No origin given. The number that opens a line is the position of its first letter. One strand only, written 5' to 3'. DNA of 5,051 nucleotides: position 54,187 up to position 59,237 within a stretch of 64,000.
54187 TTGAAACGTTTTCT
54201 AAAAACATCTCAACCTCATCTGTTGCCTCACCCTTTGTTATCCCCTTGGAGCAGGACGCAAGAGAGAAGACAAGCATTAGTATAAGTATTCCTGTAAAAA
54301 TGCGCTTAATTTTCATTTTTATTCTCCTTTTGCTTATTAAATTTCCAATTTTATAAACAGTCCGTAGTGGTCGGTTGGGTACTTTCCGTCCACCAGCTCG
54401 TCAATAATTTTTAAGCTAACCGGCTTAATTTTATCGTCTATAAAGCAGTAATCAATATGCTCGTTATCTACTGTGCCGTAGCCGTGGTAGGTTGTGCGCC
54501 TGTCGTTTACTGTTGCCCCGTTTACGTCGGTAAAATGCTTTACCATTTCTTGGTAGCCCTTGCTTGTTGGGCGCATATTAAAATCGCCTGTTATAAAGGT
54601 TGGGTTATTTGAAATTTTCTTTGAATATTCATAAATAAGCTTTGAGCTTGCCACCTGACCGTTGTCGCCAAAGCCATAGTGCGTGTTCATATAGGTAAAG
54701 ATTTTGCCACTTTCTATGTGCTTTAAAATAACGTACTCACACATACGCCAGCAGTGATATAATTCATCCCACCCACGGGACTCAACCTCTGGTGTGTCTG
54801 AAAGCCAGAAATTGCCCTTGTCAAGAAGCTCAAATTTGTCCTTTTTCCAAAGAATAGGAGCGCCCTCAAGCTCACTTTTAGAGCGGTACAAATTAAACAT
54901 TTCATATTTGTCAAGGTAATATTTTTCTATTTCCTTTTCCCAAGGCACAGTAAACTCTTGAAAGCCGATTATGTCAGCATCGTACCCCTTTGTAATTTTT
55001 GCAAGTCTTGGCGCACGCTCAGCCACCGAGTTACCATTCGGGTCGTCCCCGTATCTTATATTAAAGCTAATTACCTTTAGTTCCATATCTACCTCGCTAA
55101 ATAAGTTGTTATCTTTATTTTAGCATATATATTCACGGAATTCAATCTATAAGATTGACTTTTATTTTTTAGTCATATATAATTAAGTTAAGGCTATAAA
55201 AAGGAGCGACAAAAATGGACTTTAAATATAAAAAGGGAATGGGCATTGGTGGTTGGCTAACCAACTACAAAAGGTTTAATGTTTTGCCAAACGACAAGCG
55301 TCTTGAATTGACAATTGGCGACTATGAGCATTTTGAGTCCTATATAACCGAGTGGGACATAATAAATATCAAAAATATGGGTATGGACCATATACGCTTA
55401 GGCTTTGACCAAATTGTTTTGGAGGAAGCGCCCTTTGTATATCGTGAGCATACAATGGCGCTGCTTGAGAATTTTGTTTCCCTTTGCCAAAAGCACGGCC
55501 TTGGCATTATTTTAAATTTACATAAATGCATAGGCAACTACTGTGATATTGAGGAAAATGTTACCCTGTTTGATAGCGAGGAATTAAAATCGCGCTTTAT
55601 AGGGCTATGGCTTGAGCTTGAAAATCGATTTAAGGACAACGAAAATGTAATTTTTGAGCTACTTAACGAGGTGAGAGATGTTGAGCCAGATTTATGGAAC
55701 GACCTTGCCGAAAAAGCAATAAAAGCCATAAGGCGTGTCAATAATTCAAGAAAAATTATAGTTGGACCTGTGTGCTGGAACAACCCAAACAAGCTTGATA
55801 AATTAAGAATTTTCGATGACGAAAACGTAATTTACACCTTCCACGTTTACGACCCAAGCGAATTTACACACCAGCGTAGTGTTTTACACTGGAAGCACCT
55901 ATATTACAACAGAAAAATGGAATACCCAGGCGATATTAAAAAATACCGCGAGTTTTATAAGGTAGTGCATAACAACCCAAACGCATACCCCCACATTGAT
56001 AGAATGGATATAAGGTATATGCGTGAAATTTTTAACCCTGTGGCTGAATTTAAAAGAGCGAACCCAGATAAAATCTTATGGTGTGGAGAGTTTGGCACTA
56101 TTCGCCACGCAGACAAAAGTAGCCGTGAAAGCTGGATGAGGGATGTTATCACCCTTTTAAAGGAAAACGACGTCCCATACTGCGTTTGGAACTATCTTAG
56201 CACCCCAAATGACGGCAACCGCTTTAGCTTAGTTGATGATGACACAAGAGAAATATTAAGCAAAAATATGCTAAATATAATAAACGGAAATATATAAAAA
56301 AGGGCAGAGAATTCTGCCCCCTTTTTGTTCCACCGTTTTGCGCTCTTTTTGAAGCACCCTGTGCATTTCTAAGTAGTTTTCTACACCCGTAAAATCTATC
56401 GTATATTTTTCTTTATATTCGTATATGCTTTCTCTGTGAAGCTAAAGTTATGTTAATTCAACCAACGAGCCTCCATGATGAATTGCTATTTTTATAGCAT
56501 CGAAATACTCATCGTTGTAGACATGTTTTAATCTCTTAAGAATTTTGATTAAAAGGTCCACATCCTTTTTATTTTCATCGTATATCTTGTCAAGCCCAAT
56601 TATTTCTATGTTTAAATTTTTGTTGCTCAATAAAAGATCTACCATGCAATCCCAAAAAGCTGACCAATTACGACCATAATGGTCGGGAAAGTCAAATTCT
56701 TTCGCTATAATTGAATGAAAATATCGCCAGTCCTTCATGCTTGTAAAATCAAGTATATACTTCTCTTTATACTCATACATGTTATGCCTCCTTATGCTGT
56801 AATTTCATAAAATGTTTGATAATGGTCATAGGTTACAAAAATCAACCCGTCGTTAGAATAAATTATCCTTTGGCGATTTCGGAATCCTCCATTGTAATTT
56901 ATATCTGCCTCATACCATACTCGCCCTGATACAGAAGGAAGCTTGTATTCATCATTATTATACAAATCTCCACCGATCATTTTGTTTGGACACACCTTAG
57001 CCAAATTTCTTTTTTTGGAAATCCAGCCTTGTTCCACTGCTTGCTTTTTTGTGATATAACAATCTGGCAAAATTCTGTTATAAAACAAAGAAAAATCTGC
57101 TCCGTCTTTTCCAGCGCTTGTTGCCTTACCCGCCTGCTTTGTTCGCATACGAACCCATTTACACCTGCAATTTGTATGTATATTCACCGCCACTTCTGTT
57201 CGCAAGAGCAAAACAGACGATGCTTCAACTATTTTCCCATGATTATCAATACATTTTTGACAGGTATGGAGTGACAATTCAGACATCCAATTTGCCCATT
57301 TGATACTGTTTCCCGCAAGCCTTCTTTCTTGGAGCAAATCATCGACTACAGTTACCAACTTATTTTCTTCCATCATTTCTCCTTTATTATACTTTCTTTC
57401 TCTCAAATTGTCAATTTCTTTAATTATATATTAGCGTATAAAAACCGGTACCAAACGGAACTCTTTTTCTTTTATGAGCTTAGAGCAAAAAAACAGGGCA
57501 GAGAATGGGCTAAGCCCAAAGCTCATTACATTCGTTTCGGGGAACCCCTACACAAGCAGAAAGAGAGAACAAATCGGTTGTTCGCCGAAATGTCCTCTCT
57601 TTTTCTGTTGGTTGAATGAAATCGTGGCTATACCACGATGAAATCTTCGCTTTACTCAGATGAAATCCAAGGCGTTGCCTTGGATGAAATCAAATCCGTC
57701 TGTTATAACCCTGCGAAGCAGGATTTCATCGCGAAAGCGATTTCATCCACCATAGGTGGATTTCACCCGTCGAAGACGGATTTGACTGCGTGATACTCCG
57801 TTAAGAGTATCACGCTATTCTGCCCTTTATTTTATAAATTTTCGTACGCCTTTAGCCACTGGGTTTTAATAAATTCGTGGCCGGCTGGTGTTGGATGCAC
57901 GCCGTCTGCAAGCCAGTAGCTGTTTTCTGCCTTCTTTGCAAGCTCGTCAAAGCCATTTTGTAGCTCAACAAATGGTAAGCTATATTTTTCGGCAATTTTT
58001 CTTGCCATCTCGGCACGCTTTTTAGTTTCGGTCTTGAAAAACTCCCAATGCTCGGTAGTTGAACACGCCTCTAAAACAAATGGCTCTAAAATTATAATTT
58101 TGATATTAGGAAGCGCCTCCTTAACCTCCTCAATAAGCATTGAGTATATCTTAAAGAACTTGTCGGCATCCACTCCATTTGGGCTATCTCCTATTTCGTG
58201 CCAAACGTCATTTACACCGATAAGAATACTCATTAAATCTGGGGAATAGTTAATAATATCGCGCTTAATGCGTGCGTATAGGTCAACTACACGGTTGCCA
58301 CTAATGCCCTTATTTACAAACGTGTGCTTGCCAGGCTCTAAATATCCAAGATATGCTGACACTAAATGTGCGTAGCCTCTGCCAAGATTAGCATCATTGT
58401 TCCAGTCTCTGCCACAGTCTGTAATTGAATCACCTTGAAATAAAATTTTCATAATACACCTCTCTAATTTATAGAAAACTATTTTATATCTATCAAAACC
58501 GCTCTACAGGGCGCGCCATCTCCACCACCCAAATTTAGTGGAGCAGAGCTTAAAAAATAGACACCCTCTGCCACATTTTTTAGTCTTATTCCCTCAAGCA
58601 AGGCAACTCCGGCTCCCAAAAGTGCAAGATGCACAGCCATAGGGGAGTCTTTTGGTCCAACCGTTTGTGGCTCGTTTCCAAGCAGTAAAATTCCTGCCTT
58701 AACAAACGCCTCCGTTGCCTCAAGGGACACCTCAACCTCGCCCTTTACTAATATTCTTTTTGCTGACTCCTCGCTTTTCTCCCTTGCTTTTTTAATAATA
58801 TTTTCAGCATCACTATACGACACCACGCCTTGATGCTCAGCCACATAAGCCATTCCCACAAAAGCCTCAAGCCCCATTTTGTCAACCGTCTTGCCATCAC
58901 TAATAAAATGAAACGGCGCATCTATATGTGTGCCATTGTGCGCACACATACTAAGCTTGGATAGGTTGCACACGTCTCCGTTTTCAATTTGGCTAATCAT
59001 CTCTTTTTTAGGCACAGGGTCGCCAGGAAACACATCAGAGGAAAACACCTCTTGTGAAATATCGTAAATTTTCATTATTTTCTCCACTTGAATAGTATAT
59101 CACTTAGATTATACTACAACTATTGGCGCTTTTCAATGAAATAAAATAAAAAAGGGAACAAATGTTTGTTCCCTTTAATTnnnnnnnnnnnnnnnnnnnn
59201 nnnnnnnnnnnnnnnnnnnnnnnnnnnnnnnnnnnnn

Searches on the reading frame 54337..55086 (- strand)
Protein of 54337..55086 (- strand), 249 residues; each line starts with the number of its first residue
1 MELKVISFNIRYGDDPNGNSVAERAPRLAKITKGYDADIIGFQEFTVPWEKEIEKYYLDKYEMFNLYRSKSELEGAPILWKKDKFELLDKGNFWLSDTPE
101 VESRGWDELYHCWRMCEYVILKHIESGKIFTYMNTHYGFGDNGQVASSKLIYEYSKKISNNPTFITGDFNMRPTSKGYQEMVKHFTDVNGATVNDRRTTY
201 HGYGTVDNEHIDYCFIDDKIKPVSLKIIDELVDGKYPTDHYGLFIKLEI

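Call 58: search_protein_families(library=pfam, proteins=[window:54337-55086:-], max_evalue=0.001)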
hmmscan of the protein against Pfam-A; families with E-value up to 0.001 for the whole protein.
window:54337-55086:- (249 aa): 1 family
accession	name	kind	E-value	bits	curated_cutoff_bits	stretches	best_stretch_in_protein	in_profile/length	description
PF03372.29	Exo_endo_phos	-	1.7e-12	48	24.5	1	6-240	1-225/225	Endonuclease/Exonuclease/phosphatase family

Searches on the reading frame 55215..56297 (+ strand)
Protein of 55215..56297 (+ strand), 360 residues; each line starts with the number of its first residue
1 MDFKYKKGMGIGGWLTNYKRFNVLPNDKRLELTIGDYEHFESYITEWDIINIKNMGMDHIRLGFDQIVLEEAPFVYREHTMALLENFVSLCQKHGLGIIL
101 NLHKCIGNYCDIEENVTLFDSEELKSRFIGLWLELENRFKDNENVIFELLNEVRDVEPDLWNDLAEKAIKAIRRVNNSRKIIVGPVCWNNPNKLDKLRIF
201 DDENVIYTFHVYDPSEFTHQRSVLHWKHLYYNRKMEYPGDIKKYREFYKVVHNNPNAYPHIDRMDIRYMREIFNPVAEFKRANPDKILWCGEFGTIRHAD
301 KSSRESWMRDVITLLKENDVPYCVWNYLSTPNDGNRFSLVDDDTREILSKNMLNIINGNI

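Call 58: search_protein_families(library=pfam, proteins=[window:55215-56297:+], max_evalue=0.001)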
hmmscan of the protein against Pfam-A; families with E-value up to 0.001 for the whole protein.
window:55215-56297:+ (360 aa): 1 family
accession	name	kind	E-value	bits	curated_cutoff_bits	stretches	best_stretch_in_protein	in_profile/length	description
PF00150.24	Cellulase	-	7.2e-37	127.8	23.5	1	43-327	21-268/272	Cellulase (glycosyl hydrolase family 5)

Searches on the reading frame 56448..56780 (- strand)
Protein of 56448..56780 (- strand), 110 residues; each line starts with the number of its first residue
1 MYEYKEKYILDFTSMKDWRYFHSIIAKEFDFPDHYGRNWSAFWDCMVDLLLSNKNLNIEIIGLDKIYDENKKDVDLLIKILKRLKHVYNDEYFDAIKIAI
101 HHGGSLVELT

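Call 58: search_protein_families(library=pfam, proteins=[window:56448-56780:-], max_evalue=0.001)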
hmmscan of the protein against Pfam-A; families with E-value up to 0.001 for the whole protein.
window:56448-56780:- (110 aa): 1 family
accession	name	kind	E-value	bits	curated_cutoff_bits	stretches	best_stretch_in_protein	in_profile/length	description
PF01337.24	Barstar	-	2e-17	63.4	23.4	1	9-91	5-87/96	Barstar (barnase inhibitor)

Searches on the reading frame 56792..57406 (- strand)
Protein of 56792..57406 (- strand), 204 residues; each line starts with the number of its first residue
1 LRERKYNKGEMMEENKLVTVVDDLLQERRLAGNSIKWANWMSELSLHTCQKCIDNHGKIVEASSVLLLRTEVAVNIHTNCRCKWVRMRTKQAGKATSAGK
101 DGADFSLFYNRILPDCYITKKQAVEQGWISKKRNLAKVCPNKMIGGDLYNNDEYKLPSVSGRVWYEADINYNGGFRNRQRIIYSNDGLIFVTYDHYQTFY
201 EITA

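Call 58: search_protein_families(library=pfam, proteins=[window:56792-57406:-], max_evalue=0.001)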
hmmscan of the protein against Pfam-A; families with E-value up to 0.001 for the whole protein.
window:56792-57406:- (204 aa): 1 family
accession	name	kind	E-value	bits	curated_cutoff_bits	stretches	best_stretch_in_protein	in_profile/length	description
PF00545.25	Ribonuclease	-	1.6e-11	45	24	1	112-202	12-97/98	ribonuclease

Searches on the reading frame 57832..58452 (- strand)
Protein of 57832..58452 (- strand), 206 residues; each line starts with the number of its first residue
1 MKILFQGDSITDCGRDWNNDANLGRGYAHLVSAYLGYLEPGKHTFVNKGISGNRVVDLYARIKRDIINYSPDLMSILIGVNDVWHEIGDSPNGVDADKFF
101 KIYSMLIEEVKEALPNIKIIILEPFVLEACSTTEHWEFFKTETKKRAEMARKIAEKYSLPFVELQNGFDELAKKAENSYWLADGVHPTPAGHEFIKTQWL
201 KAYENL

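Call 3: search_protein_families(library=pfam, proteins=[window:57832-58452:-], max_evalue=0.01)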
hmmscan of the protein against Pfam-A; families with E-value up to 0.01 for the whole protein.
window:57832-58452:- (206 aa): 3 families
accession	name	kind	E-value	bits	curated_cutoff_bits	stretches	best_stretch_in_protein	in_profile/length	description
PF13472.12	Lipase_GDSL_2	-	1.3e-26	94.6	32.9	1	7-193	3-177/178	GDSL-like Lipase/Acylhydrolase family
PF00657.28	Lipase_GDSL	-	2.1e-17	64.4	23.6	1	3-195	1-204/208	GDSL-like Lipase/Acylhydrolase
PF04311.20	DUF459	-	4.3e-07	29.9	27.2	1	45-200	34-195/197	Protein of unknown function (DUF459)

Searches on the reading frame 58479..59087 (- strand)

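Call 3: search_protein_families(library=pfam, proteins=[window:58479-59087:-], max_evalue=0.01)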
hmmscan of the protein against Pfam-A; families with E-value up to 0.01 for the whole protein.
window:58479-59087:- (202 aa): 1 family
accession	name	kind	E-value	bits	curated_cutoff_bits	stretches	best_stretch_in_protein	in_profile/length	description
PF04199.19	Cyclase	-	1.3e-12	48.6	23.1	1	9-105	2-87/142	Putative cyclase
